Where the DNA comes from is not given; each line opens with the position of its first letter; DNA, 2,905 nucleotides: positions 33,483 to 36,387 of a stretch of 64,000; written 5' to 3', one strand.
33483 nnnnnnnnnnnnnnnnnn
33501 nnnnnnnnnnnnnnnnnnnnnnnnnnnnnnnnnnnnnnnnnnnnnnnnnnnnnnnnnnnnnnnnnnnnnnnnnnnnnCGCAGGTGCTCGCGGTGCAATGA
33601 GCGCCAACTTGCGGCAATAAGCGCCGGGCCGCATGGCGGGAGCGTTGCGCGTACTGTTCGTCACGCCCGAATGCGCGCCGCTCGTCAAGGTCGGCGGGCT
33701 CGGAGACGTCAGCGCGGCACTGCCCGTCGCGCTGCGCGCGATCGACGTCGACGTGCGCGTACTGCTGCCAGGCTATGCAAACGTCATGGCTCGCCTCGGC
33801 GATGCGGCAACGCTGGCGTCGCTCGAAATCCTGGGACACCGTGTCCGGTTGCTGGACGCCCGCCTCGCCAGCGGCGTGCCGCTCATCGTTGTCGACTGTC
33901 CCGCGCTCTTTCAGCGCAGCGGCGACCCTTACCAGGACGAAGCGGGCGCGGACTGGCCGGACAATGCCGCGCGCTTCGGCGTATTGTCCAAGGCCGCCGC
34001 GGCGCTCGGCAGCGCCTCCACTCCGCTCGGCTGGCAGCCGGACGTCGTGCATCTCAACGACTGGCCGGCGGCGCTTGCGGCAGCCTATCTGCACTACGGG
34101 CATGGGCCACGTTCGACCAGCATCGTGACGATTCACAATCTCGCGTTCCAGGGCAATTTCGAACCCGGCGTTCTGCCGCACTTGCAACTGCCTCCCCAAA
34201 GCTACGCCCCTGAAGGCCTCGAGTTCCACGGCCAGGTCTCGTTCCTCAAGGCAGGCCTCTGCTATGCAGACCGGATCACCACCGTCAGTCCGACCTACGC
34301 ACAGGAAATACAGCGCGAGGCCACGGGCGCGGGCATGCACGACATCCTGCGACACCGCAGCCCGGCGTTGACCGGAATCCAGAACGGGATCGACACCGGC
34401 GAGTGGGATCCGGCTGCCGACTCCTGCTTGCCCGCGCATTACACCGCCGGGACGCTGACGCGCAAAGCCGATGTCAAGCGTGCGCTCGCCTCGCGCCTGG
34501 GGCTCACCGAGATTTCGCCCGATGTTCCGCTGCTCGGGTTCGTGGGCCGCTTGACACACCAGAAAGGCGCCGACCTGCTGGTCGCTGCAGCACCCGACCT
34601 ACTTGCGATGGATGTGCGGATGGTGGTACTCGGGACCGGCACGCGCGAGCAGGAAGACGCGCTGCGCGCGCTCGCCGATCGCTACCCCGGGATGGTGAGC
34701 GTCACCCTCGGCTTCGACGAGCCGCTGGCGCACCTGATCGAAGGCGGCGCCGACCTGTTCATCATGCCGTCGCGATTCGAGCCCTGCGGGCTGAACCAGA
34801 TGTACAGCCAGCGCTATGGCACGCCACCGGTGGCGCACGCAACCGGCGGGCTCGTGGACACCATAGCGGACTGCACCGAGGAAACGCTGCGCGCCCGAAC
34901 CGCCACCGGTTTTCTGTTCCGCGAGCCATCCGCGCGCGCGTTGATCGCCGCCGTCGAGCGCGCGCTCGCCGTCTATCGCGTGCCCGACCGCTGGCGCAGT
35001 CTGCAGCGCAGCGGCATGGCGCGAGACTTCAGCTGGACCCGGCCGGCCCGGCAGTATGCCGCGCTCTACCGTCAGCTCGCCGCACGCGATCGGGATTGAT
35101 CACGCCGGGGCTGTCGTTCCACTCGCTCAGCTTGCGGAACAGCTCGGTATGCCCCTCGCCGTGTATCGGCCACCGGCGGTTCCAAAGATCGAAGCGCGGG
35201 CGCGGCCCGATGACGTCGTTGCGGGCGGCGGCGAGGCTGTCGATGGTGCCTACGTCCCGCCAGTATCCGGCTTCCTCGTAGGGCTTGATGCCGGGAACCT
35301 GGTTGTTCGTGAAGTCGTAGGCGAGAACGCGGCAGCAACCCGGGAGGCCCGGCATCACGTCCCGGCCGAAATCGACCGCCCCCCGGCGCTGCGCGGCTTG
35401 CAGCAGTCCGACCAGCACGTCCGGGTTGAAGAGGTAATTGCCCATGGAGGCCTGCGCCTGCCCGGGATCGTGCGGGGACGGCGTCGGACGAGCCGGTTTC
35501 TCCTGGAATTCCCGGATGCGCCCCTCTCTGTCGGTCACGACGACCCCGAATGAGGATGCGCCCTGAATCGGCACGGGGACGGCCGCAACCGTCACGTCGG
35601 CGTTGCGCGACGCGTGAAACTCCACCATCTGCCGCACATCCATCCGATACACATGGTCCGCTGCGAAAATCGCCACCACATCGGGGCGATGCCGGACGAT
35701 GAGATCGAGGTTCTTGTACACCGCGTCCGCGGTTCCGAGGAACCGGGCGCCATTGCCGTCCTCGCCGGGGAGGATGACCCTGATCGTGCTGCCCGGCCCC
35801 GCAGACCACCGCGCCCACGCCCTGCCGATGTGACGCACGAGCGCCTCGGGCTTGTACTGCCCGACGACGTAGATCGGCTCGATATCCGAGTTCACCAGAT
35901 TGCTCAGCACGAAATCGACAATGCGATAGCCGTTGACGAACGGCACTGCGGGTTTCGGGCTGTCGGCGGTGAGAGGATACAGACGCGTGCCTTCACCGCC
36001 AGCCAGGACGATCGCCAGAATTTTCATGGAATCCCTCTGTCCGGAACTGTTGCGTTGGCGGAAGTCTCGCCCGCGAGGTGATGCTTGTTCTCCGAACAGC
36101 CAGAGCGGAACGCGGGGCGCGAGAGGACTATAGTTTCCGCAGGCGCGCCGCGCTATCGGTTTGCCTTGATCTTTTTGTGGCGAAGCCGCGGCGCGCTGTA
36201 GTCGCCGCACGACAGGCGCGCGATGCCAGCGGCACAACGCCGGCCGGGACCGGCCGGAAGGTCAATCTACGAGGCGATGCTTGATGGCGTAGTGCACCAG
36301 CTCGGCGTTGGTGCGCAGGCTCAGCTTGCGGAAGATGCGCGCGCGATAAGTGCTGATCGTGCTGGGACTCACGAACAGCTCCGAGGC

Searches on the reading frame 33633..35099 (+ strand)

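Call 7: search_protein_families(library=ncbifam, proteins=[window:33633-35099:+], max_evalue=0.0001)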
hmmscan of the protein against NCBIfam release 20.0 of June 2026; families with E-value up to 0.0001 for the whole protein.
window:33633-35099:+ (488 aa): 17 families
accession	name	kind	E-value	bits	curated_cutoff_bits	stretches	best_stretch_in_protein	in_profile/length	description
NF001899.0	PRK00654.1-2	equivalog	5.3e-177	589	459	1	5-484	1-477/478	glycogen synthase GlgA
TIGR02095.1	glgA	subfamily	2.2e-164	547.6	328.45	1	6-482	2-477/477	glycogen/starch synthase, ADP-glucose type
NF010699.0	PRK14099.1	equivalog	6e-161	536.2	762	1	4-485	3-482/485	glycogen synthase GlgA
NF001901.0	PRK00654.1-5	equivalog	1.5e-150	502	649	1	6-485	25-494/502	glycogen synthase GlgA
NF001903.0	PRK00654.2-2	equivalog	9.8e-135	449.9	616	1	5-483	1-479/482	glycogen synthase GlgA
NF001898.0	PRK00654.1-1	equivalog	2.1e-122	409.2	603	1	5-483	1-476/477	glycogen synthase GlgA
NF001900.0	PRK00654.1-3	equivalog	1.6e-111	373.1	509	1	5-485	1-457/481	glycogen synthase GlgA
NF001906.0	PRK00654.2-5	equivalog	3.5e-94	316.4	870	1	4-481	5-482/485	glycogen synthase GlgA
NF001905.0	PRK00654.2-4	subfamily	8.1e-93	311.6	560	1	6-482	2-486/489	glycogen synthase GlgA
NF010698.0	PRK14098.1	equivalog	4.7e-82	276.2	754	1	5-483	6-487/489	starch synthase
NF001902.0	PRK00654.2-1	equivalog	2.8e-74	250.4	845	1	8-482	4-489/492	glycogen synthase GlgA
NF001904.0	PRK00654.2-3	equivalog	3.1e-58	197.6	577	1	6-482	2-474/475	glycogen synthase GlgA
TIGR02149.1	glgA_Coryne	subfamily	1.8e-13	50.4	302.4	1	287-482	196-390/391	glycogen synthase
TIGR03449.1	mycothiol_MshA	equivalog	4.2e-13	49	462.5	1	280-483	206-404/406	D-inositol-3-phosphate glycosyltransferase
TIGR04063.1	stp3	hypoth_equivalog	1.5e-09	37.2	442.05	1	279-353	198-268/397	TIGR04063 family PEP-CTERM/XrtA system glycosyltransferase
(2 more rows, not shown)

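Call 8: search_protein_families(library=pfam, proteins=[window:33633-35099:+], max_evalue=0.001)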
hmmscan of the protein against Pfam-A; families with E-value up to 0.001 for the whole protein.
window:33633-35099:+ (488 aa): 6 families
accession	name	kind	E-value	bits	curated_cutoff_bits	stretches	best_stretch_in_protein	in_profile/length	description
PF08323.17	Glyco_transf_5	-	1.6e-73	247.8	22.7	1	6-241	1-239/239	Starch synthase catalytic domain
PF00534.26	Glycos_transf_1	-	2e-19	70.2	26.4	1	296-454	13-165/172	Glycosyl transferases group 1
PF13692.12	Glyco_trans_1_4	-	1e-17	65.2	27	1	299-445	2-140/142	Glycosyl transferases group 1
PF20706.3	GT4-conflict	-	9.9e-07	28.5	26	1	303-473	202-383/385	Family 4 Glycosyltransferase in conflict systems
PF13579.12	Glyco_trans_4_4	-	2e-06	28.7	29.7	1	21-228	1-144/158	Glycosyl transferase 4-like domain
PF13439.12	Glyco_transf_4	-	1.1e-05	26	28.5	1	134-228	71-150/170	Glycosyltransferase Family 4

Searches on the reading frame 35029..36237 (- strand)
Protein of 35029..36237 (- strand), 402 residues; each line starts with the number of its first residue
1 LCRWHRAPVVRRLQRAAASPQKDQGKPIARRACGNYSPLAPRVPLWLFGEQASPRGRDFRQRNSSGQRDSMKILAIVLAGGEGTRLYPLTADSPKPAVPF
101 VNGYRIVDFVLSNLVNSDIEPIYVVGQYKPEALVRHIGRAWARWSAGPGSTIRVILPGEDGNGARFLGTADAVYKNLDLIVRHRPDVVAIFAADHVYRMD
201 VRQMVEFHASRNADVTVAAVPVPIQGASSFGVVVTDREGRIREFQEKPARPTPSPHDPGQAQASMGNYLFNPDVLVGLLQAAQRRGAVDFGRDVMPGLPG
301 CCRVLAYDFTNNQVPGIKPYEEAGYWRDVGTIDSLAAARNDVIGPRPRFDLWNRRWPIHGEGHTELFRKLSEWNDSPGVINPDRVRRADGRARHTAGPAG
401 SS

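Call 7: search_protein_families(library=ncbifam, proteins=[window:35029-36237:-], max_evalue=0.0001)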
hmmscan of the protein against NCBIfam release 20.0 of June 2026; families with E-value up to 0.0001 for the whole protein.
window:35029-36237:- (402 aa): 22 families
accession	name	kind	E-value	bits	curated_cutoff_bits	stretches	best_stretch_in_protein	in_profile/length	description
NF002023.0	PRK00844.1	subfamily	1.3e-109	366.8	458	1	69-364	3-298/408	glucose-1-phosphate adenylyltransferase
NF001947.0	PRK00725.1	subfamily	8.3e-92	308.1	470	1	67-361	11-306/426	glucose-1-phosphate adenylyltransferase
TIGR02091.1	glgC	equivalog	2.5e-89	299.9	424.9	1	74-363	2-280/364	glucose-1-phosphate adenylyltransferase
NF003670.0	PRK05293.1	equivalog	2.6e-73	247.1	470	1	71-362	3-278/382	glucose-1-phosphate adenylyltransferase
NF002772.0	PRK02862.1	equivalog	4.2e-63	213.5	537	1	72-360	3-291/429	glucose-1-phosphate adenylyltransferase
NF052502.1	man1P_GTase_Rv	exception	2.7e-26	92.3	440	1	75-343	3-231/352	mannose-1-phosphate guanylyltransferase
NF041313.1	UDPGP_AglF_Halo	equivalog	6.2e-20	71.7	400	1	75-252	3-163/234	UTP--glucose-1-phosphate uridylyltransferase AglF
TIGR02092.1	glgD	equivalog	3.9e-19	68.9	236.6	1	72-310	2-234/370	glucose-1-phosphate adenylyltransferase subunit GlgD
TIGR03992.1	Arch_glmU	subfamily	1.3e-17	63.8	292.1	1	75-277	3-175/393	bifunctional sugar-1-phosphate nucleotidylyltransferase/acetyltransferase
TIGR01208.1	rmlA_long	equivalog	1.6e-13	50.3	320.25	1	75-275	2-179/353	glucose-1-phosphate thymidylyltransferase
TIGR01099.1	galU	equivalog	1.4e-09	37.9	326.8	0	75-137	4-65/261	UTP--glucose-1-phosphate uridylyltransferase GalU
TIGR01207.1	rmlA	equivalog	8.6e-09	34.9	360.65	1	76-252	3-164/286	glucose-1-phosphate thymidylyltransferase RfbA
NF049965.1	GlMnHpPGnyltfHddC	equivalog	1.6e-07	31.2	300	1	75-247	3-152/221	D-glycero-D-manno-heptose 1-phosphate guanosyltransferase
NF045761.1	NAMPUrTaseMurU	equivalog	4.1e-07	30.1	250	1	75-132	3-59/226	N-acetylmuramate alpha-1-phosphate uridylyltransferase MurU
NF012024.0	PRK15480.1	equivalog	6.7e-07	28.7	588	1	75-252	6-168/292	glucose-1-phosphate thymidylyltransferase RfbA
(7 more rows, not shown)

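Call 8: search_protein_families(library=pfam, proteins=[window:35029-36237:-], max_evalue=0.001)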
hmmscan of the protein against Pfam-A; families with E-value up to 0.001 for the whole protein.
window:35029-36237:- (402 aa): 2 families
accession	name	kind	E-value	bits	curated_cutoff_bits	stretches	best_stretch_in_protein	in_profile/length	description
PF00483.29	NTP_transferase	-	7.2e-56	189.9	21.2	1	75-341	2-241/245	Nucleotidyl transferase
PF12804.13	NTP_transf_3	-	6.1e-09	36.7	27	1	75-219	1-122/160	MobA-like NTP transferase domain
